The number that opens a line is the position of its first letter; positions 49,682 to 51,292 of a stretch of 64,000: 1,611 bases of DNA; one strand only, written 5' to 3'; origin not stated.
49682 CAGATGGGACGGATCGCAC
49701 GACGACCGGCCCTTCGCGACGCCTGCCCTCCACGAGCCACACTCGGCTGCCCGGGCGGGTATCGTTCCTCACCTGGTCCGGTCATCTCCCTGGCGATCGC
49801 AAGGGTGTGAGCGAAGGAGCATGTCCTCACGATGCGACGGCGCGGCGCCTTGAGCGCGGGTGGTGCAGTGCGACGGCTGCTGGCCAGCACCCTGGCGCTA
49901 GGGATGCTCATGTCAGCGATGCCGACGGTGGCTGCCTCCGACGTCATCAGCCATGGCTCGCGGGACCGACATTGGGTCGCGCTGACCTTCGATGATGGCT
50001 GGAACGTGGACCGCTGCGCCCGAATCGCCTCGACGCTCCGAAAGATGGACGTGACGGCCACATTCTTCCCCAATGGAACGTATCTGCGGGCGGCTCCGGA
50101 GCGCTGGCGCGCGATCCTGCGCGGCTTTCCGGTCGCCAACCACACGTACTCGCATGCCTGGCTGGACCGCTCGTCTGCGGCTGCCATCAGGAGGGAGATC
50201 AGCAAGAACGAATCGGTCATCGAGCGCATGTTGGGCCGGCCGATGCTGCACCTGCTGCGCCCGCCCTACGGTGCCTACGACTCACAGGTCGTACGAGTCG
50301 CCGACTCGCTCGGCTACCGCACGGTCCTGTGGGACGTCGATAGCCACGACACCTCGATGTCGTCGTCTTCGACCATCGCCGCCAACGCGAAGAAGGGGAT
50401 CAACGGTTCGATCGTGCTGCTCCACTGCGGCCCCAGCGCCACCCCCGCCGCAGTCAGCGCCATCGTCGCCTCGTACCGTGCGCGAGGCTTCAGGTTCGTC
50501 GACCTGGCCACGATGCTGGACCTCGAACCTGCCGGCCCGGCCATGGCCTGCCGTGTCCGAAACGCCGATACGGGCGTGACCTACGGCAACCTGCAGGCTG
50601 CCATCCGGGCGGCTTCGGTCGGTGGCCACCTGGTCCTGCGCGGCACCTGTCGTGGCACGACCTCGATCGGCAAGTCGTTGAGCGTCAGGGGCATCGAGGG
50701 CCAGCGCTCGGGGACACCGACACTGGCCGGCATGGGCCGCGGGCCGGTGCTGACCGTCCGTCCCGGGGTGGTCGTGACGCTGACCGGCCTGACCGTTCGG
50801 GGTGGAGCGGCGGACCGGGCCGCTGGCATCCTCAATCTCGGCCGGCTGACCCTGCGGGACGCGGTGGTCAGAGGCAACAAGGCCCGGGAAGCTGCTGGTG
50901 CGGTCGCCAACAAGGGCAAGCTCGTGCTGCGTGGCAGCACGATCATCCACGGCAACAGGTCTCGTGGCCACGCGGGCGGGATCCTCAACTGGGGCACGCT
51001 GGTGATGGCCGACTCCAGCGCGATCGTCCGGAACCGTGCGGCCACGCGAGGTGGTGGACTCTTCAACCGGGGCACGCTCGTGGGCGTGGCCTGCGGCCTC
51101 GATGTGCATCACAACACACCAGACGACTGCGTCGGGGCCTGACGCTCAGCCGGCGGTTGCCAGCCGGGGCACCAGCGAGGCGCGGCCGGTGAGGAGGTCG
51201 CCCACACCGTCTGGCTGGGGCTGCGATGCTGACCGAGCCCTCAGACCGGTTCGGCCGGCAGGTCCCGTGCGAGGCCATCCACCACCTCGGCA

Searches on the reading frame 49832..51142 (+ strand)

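Call 40: search_protein_families(library=pfam, max_evalue=0.0001, proteins=[window:49832-51142:+])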
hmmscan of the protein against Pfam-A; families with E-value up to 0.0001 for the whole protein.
window:49832-51142:+ (436 aa): 1 family
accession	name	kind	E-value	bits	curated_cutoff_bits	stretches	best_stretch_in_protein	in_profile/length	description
PF01522.26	Polysacc_deac_1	-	1.4e-29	103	23.1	1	44-165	4-124/124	Polysaccharide deacetylase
